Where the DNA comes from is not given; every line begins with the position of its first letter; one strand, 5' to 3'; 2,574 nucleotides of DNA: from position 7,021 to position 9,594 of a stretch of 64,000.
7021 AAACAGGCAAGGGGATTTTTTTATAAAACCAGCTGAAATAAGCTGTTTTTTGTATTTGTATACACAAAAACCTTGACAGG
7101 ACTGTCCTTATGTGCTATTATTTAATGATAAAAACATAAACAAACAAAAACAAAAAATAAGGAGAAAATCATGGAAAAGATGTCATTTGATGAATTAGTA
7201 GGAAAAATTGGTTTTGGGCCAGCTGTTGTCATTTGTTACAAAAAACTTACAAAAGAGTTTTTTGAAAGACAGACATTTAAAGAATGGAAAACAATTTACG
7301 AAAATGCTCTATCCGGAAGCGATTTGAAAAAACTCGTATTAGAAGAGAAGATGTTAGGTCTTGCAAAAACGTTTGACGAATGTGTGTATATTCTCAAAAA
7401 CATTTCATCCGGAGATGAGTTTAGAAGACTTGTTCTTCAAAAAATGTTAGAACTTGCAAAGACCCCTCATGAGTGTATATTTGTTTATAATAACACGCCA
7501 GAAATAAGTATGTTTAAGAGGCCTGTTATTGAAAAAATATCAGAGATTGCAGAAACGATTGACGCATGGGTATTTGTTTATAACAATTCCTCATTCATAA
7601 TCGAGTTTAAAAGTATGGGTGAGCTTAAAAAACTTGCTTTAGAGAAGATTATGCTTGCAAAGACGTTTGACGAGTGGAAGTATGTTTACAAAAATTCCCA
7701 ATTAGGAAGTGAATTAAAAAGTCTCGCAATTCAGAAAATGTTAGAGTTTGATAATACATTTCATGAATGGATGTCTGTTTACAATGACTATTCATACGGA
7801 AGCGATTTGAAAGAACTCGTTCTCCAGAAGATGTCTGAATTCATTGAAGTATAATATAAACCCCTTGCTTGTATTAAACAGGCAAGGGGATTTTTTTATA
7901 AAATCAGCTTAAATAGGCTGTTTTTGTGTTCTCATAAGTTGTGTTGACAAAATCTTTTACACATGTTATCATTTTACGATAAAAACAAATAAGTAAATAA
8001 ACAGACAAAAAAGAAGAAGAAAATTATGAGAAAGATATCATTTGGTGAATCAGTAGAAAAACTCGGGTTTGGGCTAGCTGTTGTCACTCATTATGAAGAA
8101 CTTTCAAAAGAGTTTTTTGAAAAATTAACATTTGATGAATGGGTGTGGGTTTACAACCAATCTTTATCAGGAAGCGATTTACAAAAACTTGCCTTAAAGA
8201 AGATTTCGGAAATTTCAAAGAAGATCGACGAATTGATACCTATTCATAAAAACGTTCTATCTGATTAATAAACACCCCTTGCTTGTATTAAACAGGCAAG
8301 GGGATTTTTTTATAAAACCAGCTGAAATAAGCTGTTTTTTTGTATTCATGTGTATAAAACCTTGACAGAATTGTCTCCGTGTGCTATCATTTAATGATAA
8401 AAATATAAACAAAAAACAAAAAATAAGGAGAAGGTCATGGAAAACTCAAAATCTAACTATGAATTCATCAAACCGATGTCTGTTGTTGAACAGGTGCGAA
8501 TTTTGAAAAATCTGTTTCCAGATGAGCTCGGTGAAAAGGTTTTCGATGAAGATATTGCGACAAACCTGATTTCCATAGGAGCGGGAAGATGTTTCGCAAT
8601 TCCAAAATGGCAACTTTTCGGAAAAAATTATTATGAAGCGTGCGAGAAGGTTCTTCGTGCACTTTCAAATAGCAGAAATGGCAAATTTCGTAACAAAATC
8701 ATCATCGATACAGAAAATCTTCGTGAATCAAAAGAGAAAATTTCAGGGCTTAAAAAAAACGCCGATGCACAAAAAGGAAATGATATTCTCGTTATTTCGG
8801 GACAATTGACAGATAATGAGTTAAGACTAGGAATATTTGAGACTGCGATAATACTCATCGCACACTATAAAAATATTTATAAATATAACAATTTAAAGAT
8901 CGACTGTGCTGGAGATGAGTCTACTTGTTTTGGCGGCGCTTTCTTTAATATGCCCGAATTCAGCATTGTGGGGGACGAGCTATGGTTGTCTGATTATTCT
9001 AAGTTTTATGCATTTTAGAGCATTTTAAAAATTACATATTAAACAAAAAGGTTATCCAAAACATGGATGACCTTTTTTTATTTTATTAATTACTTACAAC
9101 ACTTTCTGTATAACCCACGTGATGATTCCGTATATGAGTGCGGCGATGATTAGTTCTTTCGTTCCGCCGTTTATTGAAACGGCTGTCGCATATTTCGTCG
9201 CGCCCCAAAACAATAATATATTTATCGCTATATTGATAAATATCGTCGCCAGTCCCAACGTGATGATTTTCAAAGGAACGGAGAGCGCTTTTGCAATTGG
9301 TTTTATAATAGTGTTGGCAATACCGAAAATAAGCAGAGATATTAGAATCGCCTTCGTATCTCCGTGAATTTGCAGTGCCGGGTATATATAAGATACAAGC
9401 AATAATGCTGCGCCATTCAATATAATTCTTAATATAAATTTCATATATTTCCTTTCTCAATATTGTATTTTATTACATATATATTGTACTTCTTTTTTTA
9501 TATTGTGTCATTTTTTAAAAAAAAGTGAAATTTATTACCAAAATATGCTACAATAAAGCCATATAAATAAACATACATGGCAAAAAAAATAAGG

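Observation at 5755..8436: Four copies of a portable terminator-hairpin-promoter cassette, each driving its own gene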

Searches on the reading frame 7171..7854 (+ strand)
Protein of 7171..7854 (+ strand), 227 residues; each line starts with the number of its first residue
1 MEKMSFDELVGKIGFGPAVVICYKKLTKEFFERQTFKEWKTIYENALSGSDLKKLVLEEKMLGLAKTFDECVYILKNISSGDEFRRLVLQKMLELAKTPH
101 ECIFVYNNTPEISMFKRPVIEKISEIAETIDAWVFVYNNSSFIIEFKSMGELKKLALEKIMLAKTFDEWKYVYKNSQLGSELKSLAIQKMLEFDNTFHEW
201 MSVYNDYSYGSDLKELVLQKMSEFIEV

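Call 10: search_protein_families(library=pfam, proteins=[window:7171-7854:+], max_evalue=0.1)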
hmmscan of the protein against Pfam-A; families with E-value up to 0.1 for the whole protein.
window:7171-7854:+ (227 aa): 2 families
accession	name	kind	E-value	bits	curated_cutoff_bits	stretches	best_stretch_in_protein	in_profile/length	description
PF11506.14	DUF3217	-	0.016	15.5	26.4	0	28-64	30-66/104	Protein of unknown function (DUF3217)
PF07534.22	TLD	-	0.029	14.7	24.5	0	26-56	16-46/170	TLDc domain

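Call 31: search_protein_representatives(protein=window:7171-7854:+)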
Query: 227 residues. Proteins with E-value up to 0.001 (for the whole library): 338; up to 1e-10: 90; up to 1e-30: 0. The best 150 are listed.
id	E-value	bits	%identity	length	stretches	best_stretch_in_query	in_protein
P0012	2.4e-30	122.1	39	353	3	19-174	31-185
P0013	3.3e-29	118.4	25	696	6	2-222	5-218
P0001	5.4e-27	111.1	33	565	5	75-208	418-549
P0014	1.3e-26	109.9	31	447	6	123-209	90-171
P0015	3.9e-26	108.3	32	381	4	2-223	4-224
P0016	7.0e-25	104.2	46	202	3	163-226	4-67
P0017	3.0e-24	102.2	25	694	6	35-221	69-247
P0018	7.6e-23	97.6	33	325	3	32-220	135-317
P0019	3.6e-22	95.4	23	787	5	35-223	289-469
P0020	4.2e-22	95.2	28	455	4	29-224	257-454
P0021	2.8e-21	92.5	34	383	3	4-224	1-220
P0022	3.1e-21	92.3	34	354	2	4-203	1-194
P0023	2.0e-20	89.7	32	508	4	90-208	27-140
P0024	5.3e-20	88.3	31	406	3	26-142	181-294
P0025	7.0e-20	87.9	44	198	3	150-224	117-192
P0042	2.8e-16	76.1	33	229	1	2-227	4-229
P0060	2.2e-13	66.7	34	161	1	2-138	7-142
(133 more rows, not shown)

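Call 33: find_encoding_contigs(protein=P0012, flank=6000, max_places=3)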
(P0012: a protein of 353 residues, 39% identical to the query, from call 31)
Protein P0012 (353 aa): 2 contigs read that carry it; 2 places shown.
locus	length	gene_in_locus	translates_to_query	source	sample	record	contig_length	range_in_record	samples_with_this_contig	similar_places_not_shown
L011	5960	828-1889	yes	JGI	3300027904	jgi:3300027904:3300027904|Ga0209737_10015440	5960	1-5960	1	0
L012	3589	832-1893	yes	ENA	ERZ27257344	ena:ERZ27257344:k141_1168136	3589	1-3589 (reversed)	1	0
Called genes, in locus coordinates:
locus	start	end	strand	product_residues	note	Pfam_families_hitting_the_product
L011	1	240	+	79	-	?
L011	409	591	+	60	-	-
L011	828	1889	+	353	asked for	-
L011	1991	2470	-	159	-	-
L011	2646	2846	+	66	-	-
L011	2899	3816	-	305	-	PF01702:TGT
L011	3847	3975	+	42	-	-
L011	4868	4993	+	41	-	-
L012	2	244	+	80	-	?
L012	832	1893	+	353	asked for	-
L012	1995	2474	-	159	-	-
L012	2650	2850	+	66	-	-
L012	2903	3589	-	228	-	?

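Call 43: predict_structure(alignment_id=A2)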
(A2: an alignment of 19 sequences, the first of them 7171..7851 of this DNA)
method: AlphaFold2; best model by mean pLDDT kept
length: 227 residues; sequences in the alignment: 19
mean_pLDDT: 90.6   pTM: 0.82
mean pLDDT of the five models: 90.6, 90.5, 90.2, 89.7, 89.2
residues with pLDDT >= 90: 170; 70-90: 43; 50-70: 14; < 50: 0
segments of 3 or more residues with pLDDT < 50: none
pLDDT, mean of each block of 10 residues (from residue 1): 91 97 94 96 94 90 97 91 90 97 93 87 96 94 61 94 96 90 92 92 79 83 91
secondary structure, 60 per line:
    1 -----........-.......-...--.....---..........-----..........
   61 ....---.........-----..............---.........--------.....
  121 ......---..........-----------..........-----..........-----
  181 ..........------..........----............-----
elements in order: H6-13 H15-21 H28-32 H36-45 H51-64 H68-76 H82-95 H99-107 H116-126 H130-139 H151-160 H166-175 H181-190 H197-206 H211-222

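Call 46: fold_search(model_id=the predicted structure, library=pdb)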
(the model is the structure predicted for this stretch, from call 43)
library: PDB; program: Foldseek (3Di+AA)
matches with E <= 10: 654; with E <= 0.001: 0
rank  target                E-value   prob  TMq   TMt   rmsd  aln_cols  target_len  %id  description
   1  8qdv_B                1.5e-02  0.54  0.17  0.17  20.0       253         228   10  Structure of 14-3-3 zeta delta C with the bivalent tau-pS214-pS324 peptide (released 2024-09-11)
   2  5k7v_A                1.6e-02  0.60  0.18  0.15  20.5       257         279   18  Computational Design of Self-Assembling Cyclic Protein Homooligomers (released 2017-04-12)
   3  7a6y_A                1.7e-02  0.51  0.17  0.17  19.7       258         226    9  Structure of 14-3-3 gamma in complex with DAPK2 peptide stabilized by FC-A (released 2021-08-25)
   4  5yqg_A                2.2e-02  0.41  0.17  0.17  19.8       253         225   10  The structure of 14-3-3 and pNumb peptide (released 2018-02-07)
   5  6yr6_G                2.3e-02  0.54  0.18  0.18  19.8       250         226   12  14-3-3 sigma in complex with hDM2-186 peptide (released 2021-11-03)
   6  6fnb_B                2.9e-02  0.38  0.17  0.17  20.1       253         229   10  Mono- and bivalent 14-3-3 inhibitors for characterizing supramolecular lysine-PEG interactions in proteins (released 2018-07-04)
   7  4n84_A                3.0e-02  0.41  0.16  0.16  20.1       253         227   10  Crystal structure of 14-3-3zeta in complex with a 12-carbon-linker cyclic peptide derived from ExoS (released 2014-02-19)
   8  6fn9_A                3.0e-02  0.38  0.17  0.17  20.2       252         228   10  Mono- and bivalent 14-3-3 inhibitors for characterizing supramolecular lysine-PEG interactions in proteins (released 2018-07-04)
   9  6fna_B                3.6e-02  0.38  0.17  0.17  20.2       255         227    9  Mono- and bivalent 14-3-3 inhibitors for characterizing supramolecular lysine-PEG interactions in proteins (released 2018-07-04)
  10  8wf6_C                4.4e-02  0.35  0.17  0.17  20.2       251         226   10  14-3-3 zeta complexed with S559 phosphorylated peptide derived from GPIb alpha cytoplasmic domain (released 2024-09-25)
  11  3m50_A                4.4e-02  0.33  0.17  0.17  18.7       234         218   11  Structure of the 14-3-3/PMA2 complex stabilized by Epibestatin (released 2010-05-26)
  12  6qzr_A                4.6e-02  0.33  0.16  0.16  19.6       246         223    9  14-3-3 sigma in complex with FOXO1 pT24 peptide (released 2019-07-31)
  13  5d2d_A                4.6e-02  0.30  0.16  0.16  20.1       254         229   10  Crystal structure of human 14-3-3 zeta in complex with CFTR R-domain peptide pS753-pS768 (released 2016-03-16)
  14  6f09_P                4.8e-02  0.33  0.17  0.17  20.1       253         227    9  Binary complex of 14-3-3 zeta with ubiquitin specific protease 8 (USP8) pSer718 peptide (released 2018-03-07)
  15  4dnk_B                5.0e-02  0.41  0.18  0.18  18.5       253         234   11  Crystal structure of a tyrosine 3-monooxygenase/tryptophan 5-monooxygenase activation protein, beta polypeptide (YWHAB (released 2012-02-22)
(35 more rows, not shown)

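Call 47: search_protein_families(library=ncbifam, proteins=[window:7171-7854:+], max_evalue=0.1)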
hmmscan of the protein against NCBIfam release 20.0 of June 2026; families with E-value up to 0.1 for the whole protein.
window:7171-7854:+ (227 aa): 1 family
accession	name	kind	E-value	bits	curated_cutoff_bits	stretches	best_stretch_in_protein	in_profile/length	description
NF011521.0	PRK14960.1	equivalog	0.025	13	1228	1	107-189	522-605/702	DNA polymerase III subunit gamma/tau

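Call 48: search_protein_families(library=padloc, proteins=[window:7171-7854:+], max_evalue=0.1)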
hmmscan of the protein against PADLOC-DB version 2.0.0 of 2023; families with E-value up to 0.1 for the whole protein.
window:7171-7854:+ (227 aa): 0 families

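Call 49: find_encoding_contigs(protein=P0042, flank=6000, max_places=3)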
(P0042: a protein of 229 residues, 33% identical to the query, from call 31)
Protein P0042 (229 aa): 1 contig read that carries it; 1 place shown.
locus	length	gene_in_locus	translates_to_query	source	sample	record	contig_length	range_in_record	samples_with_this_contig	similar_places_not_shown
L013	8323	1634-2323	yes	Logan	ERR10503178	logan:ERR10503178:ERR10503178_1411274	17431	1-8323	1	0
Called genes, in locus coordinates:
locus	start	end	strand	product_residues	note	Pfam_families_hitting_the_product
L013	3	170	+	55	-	?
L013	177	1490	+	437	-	-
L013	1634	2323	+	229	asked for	-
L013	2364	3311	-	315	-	PF00551:Formyl_trans_N, PF02911:Formyl_trans_C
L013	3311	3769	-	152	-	PF01327:Pep_deformylase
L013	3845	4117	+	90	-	-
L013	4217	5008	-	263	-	PF02900:LigB, PF01875:Memo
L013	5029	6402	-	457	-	-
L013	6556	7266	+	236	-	-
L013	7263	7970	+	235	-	PF03808:Glyco_tran_WecG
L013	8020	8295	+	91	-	-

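Call 50: find_encoding_contigs(protein=P0015, flank=6000, max_places=3)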
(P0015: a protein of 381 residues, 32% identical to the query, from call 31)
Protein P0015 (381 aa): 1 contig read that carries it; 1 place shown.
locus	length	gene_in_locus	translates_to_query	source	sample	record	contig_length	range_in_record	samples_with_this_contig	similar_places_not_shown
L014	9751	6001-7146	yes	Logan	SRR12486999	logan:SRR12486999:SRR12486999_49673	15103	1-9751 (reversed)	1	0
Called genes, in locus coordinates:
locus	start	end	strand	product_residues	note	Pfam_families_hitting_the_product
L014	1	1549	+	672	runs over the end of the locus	PF03717:PBP_dimer, PF00905:Transpeptidase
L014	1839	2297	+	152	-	PF03449:GreA_GreB_N, PF01272:GreA_GreB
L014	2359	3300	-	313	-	PF01544:CorA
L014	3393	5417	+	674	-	PF04851:ResIII, PF00270:DEAD (faint), PF17757:UvrB_inter, PF27431:UvrB_3rd, PF00271:Helicase_C, PF12344:UvrB, PF02151:UVR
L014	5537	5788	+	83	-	-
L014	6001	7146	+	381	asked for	-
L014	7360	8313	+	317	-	-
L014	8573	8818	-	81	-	-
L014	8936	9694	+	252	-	PF01978:TrmB (weak)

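Call 66: find_encoding_contigs(protein=P0060, flank=8000, max_places=3)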
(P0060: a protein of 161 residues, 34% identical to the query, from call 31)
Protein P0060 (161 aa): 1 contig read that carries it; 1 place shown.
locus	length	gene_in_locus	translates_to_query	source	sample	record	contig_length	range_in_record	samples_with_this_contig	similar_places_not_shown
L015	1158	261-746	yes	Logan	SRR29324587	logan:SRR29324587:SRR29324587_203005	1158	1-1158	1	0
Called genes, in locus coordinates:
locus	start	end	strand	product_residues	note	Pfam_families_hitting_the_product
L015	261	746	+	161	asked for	-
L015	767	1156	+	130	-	?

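Call 67: find_encoding_contigs(protein=P0021, flank=8000, max_places=3)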
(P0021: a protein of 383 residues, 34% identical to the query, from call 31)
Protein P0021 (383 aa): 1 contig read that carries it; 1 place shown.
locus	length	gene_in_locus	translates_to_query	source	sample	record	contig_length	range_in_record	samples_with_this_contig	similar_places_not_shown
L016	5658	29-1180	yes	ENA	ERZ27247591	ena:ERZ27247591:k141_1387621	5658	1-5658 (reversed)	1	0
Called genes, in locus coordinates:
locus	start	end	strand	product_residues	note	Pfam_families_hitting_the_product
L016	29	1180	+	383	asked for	-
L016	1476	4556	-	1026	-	PF04313:HSDR_N, PF00270:DEAD, PF04851:ResIII, PF18766:SWI2_SNF2, PF22679:T1R_D3-like, PF11867:T1RH-like_C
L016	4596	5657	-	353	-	?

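Call 74: search_protein_families(library=phrogs, proteins=[window:7171-7854:+], max_evalue=0.01)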
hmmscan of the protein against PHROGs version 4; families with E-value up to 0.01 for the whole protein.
window:7171-7854:+ (227 aa): 1 family
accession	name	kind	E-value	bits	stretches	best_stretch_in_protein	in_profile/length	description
phrog_35177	-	unknown function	0.0033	18.3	0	160-213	53-101/120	-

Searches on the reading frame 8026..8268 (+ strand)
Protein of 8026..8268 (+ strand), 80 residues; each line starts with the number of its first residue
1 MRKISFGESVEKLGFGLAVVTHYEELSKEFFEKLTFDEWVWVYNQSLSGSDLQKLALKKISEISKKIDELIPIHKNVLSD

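Call 10: search_protein_families(library=pfam, proteins=[window:8026-8268:+], max_evalue=0.1)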
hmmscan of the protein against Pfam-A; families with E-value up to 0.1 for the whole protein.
window:8026-8268:+ (80 aa): 0 families

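Call 69: find_encoding_contigs(protein=window:8026-8268:+, flank=5000, max_places=5)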
Protein window:8026-8268:+ (80 aa): no gene with exactly this product is on record in the collection.

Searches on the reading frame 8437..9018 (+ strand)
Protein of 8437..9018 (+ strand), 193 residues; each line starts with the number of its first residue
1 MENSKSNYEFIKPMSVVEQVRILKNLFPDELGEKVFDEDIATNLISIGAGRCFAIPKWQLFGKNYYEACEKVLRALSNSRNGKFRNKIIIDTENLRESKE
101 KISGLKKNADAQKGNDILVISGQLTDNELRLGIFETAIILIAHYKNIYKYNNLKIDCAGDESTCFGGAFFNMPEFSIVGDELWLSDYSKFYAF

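Call 10: search_protein_families(library=pfam, proteins=[window:8437-9018:+], max_evalue=0.1)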
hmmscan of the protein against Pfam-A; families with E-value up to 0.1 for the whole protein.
window:8437-9018:+ (193 aa): 0 families

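Call 14: find_encoding_contigs(protein=window:8437-9018:+, flank=10000, max_places=10)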
Protein window:8437-9018:+ (193 aa): no gene with exactly this product is on record in the collection.

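Call 24: find_homologous_proteins(query=window:8437-9018:+)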
Query window:8437-9018:+ (193 aa): 1 proteins with E <= 0.001 among 133 candidates.
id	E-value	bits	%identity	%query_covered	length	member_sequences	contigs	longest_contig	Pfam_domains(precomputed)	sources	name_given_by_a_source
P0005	2.1e-124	430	100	100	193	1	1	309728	-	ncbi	-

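Call 44: predict_structure(protein=window:8437-9015:+)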
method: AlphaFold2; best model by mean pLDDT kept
length: 193 residues; sequences in the alignment: 1
mean_pLDDT: 41.1   pTM: 0.36
mean pLDDT of the five models: 41.1, 36.1, 32.1, 30.7, 28.5
residues with pLDDT >= 90: 0; 70-90: 0; 50-70: 46; < 50: 147
segments of 3 or more residues with pLDDT < 50: 1-19, 30-62, 81-83, 85-87, 104-136, 138-193
pLDDT, mean of each block of 10 residues (from residue 1): 27 43 54 39 34 44 52 56 50 52 45 41 41 48 42 34 30 29 26 22
secondary structure, 60 per line:
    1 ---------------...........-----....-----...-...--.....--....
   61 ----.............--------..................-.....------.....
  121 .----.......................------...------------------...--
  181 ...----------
elements in order: H16-26 H32-35 E45-47 E50-54 H57-60 H65-77 E86-91 H92-103 H105-109 E116-121 H126-148 E155-157 E176-178 E181-183

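Call 47: search_protein_families(library=ncbifam, proteins=[window:8437-9018:+], max_evalue=0.1)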
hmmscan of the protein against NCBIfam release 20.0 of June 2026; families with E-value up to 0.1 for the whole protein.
window:8437-9018:+ (193 aa): 1 family
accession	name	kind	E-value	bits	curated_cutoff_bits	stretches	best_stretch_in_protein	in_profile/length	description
NF040742.1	racem_Orr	exception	0.0077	15.3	480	1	100-168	99-164/351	ornithine racemase Orr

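Call 48: search_protein_families(library=padloc, proteins=[window:8437-9018:+], max_evalue=0.1)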
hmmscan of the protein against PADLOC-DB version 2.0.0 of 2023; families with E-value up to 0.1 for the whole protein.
window:8437-9018:+ (193 aa): 0 families

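Call 74: search_protein_families(library=phrogs, proteins=[window:8437-9018:+], max_evalue=0.01)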
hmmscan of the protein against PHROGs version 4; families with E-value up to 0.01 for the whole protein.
window:8437-9018:+ (193 aa): 0 families

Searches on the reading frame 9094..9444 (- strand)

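Call 10: search_protein_families(library=pfam, proteins=[window:9094-9444:-], max_evalue=0.1)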
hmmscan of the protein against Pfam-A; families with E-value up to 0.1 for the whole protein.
window:9094-9444:- (116 aa): 1 family
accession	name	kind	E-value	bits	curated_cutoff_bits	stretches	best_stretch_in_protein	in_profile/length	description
PF04020.18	Phage_holin_4_2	-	3.3e-17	63.4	28.8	1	1-111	1-105/105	Mycobacterial 4 TMS phage holin, superfamily IV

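Call 74: search_protein_families(library=phrogs, proteins=[window:9094-9444:-], max_evalue=0.01)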
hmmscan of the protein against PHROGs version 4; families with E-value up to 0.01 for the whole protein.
window:9094-9444:- (116 aa): 0 families
